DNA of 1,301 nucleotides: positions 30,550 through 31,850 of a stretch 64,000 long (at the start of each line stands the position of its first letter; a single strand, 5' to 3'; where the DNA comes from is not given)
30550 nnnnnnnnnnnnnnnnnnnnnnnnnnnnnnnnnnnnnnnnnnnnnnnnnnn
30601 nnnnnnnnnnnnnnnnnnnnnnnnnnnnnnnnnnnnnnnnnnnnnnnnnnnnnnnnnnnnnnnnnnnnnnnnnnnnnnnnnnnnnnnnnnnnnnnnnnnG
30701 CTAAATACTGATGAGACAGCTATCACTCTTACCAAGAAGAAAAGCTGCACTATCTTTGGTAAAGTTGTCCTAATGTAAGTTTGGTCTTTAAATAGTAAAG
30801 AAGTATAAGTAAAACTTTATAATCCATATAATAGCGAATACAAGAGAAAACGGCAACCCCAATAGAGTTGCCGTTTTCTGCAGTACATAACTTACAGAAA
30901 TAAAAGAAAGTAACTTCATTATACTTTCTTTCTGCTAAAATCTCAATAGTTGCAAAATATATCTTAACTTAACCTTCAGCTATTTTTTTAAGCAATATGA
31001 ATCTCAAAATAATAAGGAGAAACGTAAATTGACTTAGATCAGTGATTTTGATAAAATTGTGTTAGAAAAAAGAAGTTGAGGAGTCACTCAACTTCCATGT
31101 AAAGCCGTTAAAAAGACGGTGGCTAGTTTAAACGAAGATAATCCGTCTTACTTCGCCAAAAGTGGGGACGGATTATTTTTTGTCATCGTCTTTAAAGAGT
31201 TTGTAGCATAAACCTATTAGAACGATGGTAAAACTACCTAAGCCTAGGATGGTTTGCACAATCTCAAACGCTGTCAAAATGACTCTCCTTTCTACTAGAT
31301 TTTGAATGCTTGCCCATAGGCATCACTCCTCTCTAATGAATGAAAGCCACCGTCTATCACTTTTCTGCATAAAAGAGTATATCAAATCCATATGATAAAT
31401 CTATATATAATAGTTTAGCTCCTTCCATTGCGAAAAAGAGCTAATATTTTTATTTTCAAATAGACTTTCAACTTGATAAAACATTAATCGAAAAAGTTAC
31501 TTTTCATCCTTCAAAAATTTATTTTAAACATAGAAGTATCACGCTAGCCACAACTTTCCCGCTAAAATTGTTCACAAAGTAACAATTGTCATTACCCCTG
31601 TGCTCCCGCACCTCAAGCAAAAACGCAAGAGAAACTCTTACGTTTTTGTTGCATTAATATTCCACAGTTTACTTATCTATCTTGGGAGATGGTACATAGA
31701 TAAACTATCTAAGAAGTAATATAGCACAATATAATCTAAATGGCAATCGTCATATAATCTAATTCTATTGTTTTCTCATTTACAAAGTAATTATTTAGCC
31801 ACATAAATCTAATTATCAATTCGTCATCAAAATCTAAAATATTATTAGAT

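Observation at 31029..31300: Candidate type I toxin-antitoxin: convergent sRNA and a 34-aa Fst-like peptide sharing bidirectional terminators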

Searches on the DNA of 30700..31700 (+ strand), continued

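Call 50: search_with_rna_model(model_id=R1, sources=[window, L001, L002, L003, L004, L005, L006, L007, L008, L009, L010, L011, L012, L013, L014, L015, L016, L017], max_evalue=1, make_alignment=true)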
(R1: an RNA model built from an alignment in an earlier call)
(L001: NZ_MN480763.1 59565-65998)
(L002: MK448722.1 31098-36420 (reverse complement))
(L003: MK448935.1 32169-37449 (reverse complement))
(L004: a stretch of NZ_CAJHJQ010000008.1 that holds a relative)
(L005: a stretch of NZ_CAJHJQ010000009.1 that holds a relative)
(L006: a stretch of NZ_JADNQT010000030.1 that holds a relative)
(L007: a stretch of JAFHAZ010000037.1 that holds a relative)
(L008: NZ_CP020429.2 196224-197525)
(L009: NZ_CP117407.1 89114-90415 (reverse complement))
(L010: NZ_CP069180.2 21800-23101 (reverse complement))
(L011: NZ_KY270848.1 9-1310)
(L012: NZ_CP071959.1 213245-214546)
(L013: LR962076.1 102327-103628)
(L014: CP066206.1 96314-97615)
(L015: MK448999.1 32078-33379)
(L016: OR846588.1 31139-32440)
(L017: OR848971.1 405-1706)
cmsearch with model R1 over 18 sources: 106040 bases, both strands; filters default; matches with E-value up to 1: 35.
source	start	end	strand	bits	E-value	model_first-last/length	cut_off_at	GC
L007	1595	1714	-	141.9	3e-30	1-120/120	no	0.4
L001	3061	3181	+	141.6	3.6e-30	1-120/120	no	0.39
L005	1595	1715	-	141.5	3.7e-30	1-120/120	no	0.38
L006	1595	1715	-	141.5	3.7e-30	1-120/120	no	0.38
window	31064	31183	+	141.4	3.9e-30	1-120/120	no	0.39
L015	695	814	-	139.4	1.1e-29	1-120/120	no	0.43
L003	2476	2595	+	138.5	1.8e-29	1-120/120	no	0.42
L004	1595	1715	-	134.7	1.4e-28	1-120/120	no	0.37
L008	695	815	-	134.7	1.4e-28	1-120/120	no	0.37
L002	2498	2617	+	109.2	9e-23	1-120/120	no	0.42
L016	692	810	-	54.9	2.3e-10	1-120/120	no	0.35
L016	253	370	-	50.2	2.7e-09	1-120/120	no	0.37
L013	695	814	-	48.8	5.5e-09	1-120/120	no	0.33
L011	694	815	-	46.9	1.6e-08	1-120/120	no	0.36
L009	695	823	-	46.2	2.2e-08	1-120/120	no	0.36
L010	695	817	-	41.1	3.2e-07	1-120/120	no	0.37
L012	692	814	-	35.8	5.4e-06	1-120/120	no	0.39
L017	692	814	-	35.8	5.4e-06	1-120/120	no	0.39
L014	694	812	-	27.1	0.00052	1-120/120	no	0.39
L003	2543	2617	-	21.7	0.0085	1-120/120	no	0.36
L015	673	747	+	21.7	0.0089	1-120/120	no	0.37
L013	394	499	+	20.4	0.017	1-120/120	no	0.29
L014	127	243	-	19.4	0.03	1-120/120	no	0.37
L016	179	300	+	17.9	0.065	1-120/120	no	0.34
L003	2793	2901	-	17.2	0.094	1-120/120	no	0.32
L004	1484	1647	+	16.8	0.12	1-120/120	no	0.38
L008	584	747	+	16.5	0.14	1-120/120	no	0.38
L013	694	812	+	16.4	0.14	1-120/120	no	0.34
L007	1599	1640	+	15.7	0.2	72-113/120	no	0.4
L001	3136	3177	-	15.7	0.2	72-113/120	no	0.4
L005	1599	1640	+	15.7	0.2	72-113/120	no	0.4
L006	1599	1640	+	15.7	0.2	72-113/120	no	0.4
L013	403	499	-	14.4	0.4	1-120/120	no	0.29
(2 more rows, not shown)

Alignment A5: 35 matches aligned to the model, 273 columns, each read 5' to 3' on its own strand. Consensus structure (alignment columns), stored with it:
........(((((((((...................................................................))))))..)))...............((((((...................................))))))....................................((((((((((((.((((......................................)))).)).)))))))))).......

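Call 51: search_with_rna_model(model_id=R1, sources=[window, L001, L002, L003, L004, L005, L007, L009, L010, L011, L012, L013, L014, L015, L016], max_evalue=0.001, make_alignment=true)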
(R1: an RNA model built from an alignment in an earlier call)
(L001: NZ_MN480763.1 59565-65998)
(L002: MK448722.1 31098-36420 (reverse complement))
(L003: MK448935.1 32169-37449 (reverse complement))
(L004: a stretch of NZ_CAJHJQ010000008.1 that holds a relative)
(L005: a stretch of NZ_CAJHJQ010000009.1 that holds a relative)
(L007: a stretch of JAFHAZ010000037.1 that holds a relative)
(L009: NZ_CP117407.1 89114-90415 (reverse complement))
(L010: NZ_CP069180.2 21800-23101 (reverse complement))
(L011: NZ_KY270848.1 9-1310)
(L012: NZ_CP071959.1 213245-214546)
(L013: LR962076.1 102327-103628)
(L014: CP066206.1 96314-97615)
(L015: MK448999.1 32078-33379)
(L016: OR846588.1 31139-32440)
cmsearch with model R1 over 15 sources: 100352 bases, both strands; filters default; matches with E-value up to 0.001: 16.
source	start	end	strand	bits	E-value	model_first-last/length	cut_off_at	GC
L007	1595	1714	-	141.9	2.8e-30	1-120/120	no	0.4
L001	3061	3181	+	141.6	3.4e-30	1-120/120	no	0.39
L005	1595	1715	-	141.5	3.5e-30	1-120/120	no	0.38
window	31064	31183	+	141.4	3.7e-30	1-120/120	no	0.39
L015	695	814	-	139.4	1.1e-29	1-120/120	no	0.43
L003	2476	2595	+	138.5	1.7e-29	1-120/120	no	0.42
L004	1595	1715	-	134.7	1.3e-28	1-120/120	no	0.37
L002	2498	2617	+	109.2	8.5e-23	1-120/120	no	0.42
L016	692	810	-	54.9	2.2e-10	1-120/120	no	0.35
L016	253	370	-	50.2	2.5e-09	1-120/120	no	0.37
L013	695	814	-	48.8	5.2e-09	1-120/120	no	0.33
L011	694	815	-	46.9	1.5e-08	1-120/120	no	0.36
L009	695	823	-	46.2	2.1e-08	1-120/120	no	0.36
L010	695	817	-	41.1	3e-07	1-120/120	no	0.37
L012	692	814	-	35.8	5.1e-06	1-120/120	no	0.39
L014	694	812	-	27.1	0.00049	1-120/120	no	0.39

Alignment A6: 16 matches aligned to the model, 158 columns, each read 5' to 3' on its own strand. Consensus structure (alignment columns), stored with it:
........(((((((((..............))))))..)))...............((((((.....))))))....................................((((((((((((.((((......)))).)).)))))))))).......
